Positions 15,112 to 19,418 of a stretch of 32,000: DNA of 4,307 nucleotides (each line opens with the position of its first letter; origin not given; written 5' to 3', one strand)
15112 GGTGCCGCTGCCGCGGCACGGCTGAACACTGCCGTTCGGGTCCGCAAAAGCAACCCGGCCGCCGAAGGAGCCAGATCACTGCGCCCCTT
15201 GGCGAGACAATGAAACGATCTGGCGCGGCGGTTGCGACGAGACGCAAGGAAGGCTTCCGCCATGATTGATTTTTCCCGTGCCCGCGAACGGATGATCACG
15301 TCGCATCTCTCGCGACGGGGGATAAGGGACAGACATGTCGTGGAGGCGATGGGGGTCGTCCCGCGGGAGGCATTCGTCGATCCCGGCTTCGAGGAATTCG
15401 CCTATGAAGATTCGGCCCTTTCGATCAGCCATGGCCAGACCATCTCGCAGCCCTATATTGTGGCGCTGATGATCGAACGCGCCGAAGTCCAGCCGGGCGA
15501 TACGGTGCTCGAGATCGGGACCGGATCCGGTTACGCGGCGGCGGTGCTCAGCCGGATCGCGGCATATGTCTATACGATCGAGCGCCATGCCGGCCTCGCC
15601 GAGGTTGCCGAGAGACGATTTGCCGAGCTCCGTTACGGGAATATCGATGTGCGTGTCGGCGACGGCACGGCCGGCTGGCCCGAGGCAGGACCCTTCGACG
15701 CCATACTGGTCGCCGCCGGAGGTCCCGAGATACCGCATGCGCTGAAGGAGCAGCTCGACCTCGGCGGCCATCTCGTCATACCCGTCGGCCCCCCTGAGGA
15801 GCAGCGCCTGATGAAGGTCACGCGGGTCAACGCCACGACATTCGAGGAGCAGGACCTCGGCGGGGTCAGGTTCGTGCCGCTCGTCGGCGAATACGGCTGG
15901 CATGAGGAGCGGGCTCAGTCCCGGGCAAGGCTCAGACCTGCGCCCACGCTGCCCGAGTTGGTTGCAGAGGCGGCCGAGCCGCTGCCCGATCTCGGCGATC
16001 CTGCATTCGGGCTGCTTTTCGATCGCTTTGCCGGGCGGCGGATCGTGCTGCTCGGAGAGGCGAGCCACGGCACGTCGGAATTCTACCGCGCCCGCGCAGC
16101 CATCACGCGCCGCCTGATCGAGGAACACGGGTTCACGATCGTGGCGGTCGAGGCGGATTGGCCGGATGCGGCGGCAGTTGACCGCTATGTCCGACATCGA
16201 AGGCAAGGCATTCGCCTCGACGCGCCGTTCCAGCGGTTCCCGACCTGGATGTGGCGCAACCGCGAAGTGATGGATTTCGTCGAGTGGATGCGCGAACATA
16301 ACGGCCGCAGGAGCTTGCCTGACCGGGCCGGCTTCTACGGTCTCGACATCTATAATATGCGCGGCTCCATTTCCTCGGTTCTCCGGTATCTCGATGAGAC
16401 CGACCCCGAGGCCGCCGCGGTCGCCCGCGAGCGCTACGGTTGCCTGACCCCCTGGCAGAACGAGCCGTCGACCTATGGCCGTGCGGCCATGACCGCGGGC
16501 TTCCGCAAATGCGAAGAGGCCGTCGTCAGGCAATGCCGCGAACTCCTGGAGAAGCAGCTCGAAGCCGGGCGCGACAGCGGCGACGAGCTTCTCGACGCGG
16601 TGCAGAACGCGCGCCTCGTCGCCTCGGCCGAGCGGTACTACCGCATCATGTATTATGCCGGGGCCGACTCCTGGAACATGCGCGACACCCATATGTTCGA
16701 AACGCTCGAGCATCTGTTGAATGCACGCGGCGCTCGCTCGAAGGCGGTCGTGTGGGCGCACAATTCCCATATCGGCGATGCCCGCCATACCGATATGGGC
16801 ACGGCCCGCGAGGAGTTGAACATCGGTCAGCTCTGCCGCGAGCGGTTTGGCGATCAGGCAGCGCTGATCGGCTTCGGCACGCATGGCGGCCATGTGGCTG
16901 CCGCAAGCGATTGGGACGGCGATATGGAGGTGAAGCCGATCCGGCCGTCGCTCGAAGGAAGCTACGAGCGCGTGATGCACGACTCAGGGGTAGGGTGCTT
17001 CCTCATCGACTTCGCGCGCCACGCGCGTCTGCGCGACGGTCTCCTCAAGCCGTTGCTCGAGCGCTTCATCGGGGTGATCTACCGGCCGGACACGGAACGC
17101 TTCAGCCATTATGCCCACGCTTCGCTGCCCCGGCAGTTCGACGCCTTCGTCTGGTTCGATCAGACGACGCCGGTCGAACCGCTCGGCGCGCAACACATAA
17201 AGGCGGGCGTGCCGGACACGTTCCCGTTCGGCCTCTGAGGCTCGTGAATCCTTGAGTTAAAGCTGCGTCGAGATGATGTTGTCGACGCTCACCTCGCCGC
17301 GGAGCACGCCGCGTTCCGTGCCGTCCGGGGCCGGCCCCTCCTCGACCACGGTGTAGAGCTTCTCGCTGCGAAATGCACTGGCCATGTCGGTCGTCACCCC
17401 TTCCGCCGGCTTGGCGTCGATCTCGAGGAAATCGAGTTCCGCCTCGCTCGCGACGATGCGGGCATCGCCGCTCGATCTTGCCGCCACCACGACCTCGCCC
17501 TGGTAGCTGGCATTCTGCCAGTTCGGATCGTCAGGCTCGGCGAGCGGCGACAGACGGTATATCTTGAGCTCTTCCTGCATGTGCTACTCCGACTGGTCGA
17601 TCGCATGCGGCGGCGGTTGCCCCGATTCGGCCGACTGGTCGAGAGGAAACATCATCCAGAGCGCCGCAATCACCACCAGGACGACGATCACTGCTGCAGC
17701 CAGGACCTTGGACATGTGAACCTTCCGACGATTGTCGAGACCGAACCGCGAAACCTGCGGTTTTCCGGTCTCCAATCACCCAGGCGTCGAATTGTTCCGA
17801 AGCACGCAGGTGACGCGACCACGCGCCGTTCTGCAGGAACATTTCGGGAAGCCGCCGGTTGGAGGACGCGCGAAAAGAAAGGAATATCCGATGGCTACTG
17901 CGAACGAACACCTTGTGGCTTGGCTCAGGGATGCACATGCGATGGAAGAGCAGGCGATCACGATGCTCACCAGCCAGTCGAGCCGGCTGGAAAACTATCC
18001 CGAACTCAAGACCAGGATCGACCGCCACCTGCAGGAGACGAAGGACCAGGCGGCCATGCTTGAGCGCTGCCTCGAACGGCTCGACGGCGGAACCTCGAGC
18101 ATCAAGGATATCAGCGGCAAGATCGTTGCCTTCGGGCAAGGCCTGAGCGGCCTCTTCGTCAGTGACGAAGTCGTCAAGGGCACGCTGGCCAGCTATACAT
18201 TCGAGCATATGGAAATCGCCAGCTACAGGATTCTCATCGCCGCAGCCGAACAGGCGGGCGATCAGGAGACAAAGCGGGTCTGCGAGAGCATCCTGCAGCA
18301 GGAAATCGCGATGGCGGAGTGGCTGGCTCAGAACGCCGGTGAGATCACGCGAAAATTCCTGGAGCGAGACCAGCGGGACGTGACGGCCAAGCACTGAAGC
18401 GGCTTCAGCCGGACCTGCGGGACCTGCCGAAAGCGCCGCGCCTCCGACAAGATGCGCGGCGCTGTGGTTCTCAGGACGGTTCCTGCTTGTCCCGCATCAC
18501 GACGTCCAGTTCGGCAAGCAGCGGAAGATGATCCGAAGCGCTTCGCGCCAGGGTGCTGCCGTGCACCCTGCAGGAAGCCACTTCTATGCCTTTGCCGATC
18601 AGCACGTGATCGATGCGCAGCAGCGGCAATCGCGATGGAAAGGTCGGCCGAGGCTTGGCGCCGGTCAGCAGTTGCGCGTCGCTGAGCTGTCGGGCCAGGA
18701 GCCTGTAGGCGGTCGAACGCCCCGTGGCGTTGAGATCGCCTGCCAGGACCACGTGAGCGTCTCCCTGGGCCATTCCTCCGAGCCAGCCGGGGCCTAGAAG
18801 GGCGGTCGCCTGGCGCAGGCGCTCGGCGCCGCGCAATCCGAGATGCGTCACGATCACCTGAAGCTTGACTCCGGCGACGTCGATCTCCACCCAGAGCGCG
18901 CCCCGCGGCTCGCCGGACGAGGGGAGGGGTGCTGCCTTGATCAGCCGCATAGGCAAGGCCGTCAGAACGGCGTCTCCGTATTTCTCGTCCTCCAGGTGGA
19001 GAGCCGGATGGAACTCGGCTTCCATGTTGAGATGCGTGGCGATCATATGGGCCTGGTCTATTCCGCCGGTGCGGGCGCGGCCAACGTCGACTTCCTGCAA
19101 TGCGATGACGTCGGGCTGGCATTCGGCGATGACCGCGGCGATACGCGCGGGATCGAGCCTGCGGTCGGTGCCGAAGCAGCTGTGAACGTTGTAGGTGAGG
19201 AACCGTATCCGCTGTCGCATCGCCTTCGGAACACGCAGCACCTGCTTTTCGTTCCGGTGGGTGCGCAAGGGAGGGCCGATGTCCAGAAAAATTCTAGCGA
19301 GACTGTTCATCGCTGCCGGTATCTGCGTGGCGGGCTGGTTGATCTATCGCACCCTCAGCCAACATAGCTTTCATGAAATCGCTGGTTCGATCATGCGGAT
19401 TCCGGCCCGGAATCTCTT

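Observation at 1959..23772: Eleven EcfG/RpoE2-type promoter motifs, three as divergent pairs: the window is a general-stress-regulon hot spot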

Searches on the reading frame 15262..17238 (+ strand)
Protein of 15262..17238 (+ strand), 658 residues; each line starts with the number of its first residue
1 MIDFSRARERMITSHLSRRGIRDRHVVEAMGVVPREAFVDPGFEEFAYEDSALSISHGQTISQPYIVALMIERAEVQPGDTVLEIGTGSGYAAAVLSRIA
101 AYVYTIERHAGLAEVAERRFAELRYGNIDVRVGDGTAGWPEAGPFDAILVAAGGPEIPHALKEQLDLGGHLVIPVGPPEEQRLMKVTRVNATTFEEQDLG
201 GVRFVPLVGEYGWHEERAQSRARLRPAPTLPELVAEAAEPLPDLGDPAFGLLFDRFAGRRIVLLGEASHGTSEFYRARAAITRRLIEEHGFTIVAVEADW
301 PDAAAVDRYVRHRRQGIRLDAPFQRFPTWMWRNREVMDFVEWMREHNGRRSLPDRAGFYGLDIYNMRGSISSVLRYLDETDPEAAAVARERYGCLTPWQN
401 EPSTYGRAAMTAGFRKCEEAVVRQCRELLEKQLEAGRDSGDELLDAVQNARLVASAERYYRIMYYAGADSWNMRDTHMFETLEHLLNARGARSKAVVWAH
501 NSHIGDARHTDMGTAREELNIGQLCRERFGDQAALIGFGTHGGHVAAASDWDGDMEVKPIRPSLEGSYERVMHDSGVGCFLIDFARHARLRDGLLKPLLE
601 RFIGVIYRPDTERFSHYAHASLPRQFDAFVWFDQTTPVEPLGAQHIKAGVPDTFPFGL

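Call 78: search_protein_families(library=ncbifam, proteins=[window:15262-17238:+], max_evalue=0.00001)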
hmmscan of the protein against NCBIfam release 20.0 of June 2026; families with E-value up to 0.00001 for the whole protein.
window:15262-17238:+ (658 aa): 9 families
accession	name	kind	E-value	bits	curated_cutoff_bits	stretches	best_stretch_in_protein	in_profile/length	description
NF001453.0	PRK00312.1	equivalog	8.7e-74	247.7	188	1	7-214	10-216/217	protein-L-isoaspartate(D-aspartate) O-methyltransferase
TIGR00080.1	pimt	equivalog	1.1e-62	211.7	159.05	1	5-210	4-211/216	protein-L-isoaspartate O-methyltransferase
NF010549.0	PRK13942.1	equivalog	1.2e-59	201.5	282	1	8-214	7-214/215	protein-L-isoaspartate O-methyltransferase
TIGR04364.1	methyltran_FxLD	equivalog_domain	2.9e-33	115.5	320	1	6-210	3-215/394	methyltransferase, FxLD system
TIGR04188.1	methyltr_grsp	subfamily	3.6e-26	92.4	380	1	62-190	91-221/363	ATP-grasp peptide maturase system methyltransferase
NF010550.0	PRK13943.1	equivalog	1e-25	90.5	359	1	8-175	7-180/322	protein-L-isoaspartate O-methyltransferase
NF000209.1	EreB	exception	7.6e-12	44.8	750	1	258-370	35-141/419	EreB family erythromycin esterase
TIGR02469.1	CbiT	equivalog_domain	2.8e-08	34.1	78.3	1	64-174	5-121/124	precorrin-6Y C5,15-methyltransferase (decarboxylating) subunit CbiT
NF000516.1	EreD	equivalog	4e-06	26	800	0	256-372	30-140/408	EreD family erythromycin esterase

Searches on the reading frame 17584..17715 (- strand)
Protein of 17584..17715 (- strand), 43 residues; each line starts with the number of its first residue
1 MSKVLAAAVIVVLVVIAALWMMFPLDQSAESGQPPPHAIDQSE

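Call 47: search_protein_families(library=pfam, proteins=[window:17584-17715:-], max_evalue=0.01)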
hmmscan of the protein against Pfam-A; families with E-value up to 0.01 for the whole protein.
window:17584-17715:- (43 aa): 1 family
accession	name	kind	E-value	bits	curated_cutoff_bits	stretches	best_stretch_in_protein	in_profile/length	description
PF19721.4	DUF6215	-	0.0065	16.5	27.1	1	5-36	10-41/135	Family of unknown function (DUF6215)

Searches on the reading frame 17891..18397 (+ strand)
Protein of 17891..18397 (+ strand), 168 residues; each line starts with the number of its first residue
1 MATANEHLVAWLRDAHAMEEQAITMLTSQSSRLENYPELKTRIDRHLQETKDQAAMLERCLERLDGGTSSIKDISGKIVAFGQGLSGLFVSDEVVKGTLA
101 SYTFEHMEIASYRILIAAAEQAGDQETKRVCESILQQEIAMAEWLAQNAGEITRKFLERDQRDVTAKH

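Call 47: search_protein_families(library=pfam, proteins=[window:17891-18397:+], max_evalue=0.01)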
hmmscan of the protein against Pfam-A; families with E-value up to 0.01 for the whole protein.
window:17891-18397:+ (168 aa): 3 families
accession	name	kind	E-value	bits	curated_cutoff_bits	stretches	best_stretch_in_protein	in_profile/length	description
PF05974.18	DUF892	-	6.5e-52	176.2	23.7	1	3-157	1-158/159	Domain of unknown function (DUF892)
PF02915.23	Rubrerythrin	-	0.00012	22.9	22.8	1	12-138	3-126/137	Rubrerythrin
PF00210.30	Ferritin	-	0.0031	17.9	24.5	0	34-153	28-140/142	Ferritin-like domain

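Call 48: find_related_loci(query=window:17891-18397:+, collection=genome_contigs, flank=1500)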
Query window:17891-18397:+ (168 aa) in genome_contigs; peptide patterns used: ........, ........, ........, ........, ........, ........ (x = any residue, [..] = any of these).
600 stretches matched a pattern (row limit reached: there are more); 142 encode a relative of the query (tblastn E <= 1e-3); the best 80 are kept; 80 distinct loci.
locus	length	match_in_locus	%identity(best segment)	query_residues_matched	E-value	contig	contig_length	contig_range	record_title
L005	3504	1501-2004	99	1-168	3e-112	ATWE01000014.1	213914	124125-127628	Ensifer sp. USDA 6670 K291DRAFT_scaffold00014.14_C, whole genome shotgun sequence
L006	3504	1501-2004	93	1-168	3e-107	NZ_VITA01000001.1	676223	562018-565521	Sinorhizobium medicae strain USDA1037 Ga0310605_101, whole genome shotgun sequence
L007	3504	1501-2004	89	1-168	1e-101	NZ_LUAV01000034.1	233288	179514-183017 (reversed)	Ensifer aridi strain LMR001 LMR001-V1_scaffold034, whole genome shotgun sequence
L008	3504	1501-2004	87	1-168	6e-98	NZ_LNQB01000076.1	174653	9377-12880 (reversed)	Sinorhizobium saheli strain LMG 7837 scaffold12, whole genome shotgun sequence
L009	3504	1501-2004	84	1-168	8e-96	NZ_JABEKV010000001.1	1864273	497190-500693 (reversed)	Sinorhizobium psoraleae strain CCBAU 65732 Scaffold_1, whole genome shotgun sequence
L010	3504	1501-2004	85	1-168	7e-96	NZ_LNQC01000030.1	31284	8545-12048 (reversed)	Sinorhizobium americanum strain CFNEI 156 C809, whole genome shotgun sequence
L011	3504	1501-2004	85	1-168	3e-94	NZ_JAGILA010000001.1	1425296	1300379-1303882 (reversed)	Sinorhizobium kostiense strain DSM 13372 Ga0454096_01, whole genome shotgun sequence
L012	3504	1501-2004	82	1-168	2e-93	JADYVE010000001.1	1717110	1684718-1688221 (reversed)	Ensifer sp. IC3342 NODE_1_length_1717110_cov_14.1244_ID_2920, whole genome shotgun sequence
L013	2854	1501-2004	83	1-168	1e-93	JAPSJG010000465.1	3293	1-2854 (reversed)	MAG: Sinorhizobium sp. isolate RM56_bin.004 NODE_31326_length_3293_cov_4.727732, whole genome shotgun sequence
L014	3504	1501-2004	79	1-168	1e-88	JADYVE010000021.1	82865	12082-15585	Ensifer sp. IC3342 NODE_21_length_82865_cov_13.9445_ID_2960, whole genome shotgun sequence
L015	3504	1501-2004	78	1-168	2e-88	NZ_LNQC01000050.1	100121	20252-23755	Sinorhizobium americanum strain CFNEI 156 scaffold13, whole genome shotgun sequence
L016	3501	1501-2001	80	1-168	8e-90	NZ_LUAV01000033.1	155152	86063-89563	Ensifer aridi strain LMR001 LMR001-V1_scaffold033, whole genome shotgun sequence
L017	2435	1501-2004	65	1-167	7e-71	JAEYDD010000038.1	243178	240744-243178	MAG: Proteobacteria bacterium isolate OH_HFB_146 k127_787083, whole genome shotgun sequence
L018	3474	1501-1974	65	4-161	3e-69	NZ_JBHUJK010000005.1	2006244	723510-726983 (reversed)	Sinorhizobium terangae strain ICMP 13649 contig_9, whole genome shotgun sequence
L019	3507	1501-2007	60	1-168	2e-68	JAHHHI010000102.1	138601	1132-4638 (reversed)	MAG: Kaiparowitsia implicata GSE-PSE-MK54-09C scaffold_42_c1_2, whole genome shotgun sequence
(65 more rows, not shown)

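Call 78: search_protein_families(library=ncbifam, proteins=[window:17891-18397:+], max_evalue=0.00001)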
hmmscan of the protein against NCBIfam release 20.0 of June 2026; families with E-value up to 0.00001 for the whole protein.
window:17891-18397:+ (168 aa): 0 families

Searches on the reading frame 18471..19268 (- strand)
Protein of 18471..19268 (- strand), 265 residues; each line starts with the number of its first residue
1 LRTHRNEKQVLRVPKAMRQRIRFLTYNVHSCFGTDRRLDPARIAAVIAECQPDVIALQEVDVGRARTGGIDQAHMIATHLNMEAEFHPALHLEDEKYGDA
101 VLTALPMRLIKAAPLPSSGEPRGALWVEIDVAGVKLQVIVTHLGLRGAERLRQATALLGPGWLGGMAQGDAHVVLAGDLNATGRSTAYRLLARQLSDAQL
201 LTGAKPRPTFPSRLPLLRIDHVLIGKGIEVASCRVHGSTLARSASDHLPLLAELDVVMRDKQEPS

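Call 47: search_protein_families(library=pfam, proteins=[window:18471-19268:-], max_evalue=0.01)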
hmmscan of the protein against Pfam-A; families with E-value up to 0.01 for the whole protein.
window:18471-19268:- (265 aa): 2 families
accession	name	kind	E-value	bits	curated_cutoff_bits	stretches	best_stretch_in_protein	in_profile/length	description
PF03372.29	Exo_endo_phos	-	8.6e-24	84.9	24.5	1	24-247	1-225/225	Endonuclease/Exonuclease/phosphatase family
PF23226.1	Exo_endo_phos_PGAP2IP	-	7.3e-11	42.2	27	1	26-153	9-135/239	PGAP2IP, C-terminal nuclease-like domain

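Call 78: search_protein_families(library=ncbifam, proteins=[window:18471-19220:-], max_evalue=0.00001)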
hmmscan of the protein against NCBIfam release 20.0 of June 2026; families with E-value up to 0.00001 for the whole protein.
window:18471-19220:- (249 aa): 2 families
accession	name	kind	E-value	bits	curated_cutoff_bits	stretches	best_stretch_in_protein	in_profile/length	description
NF000373.1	vanJ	equivalog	3.3e-06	26.7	700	1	151-237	246-327/330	teicoplanin resistance protein VanJ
NF003842.0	PRK05421.1-4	equivalog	7.6e-06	25.5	144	0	156-240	178-257/259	endonuclease/exonuclease/phosphatase family protein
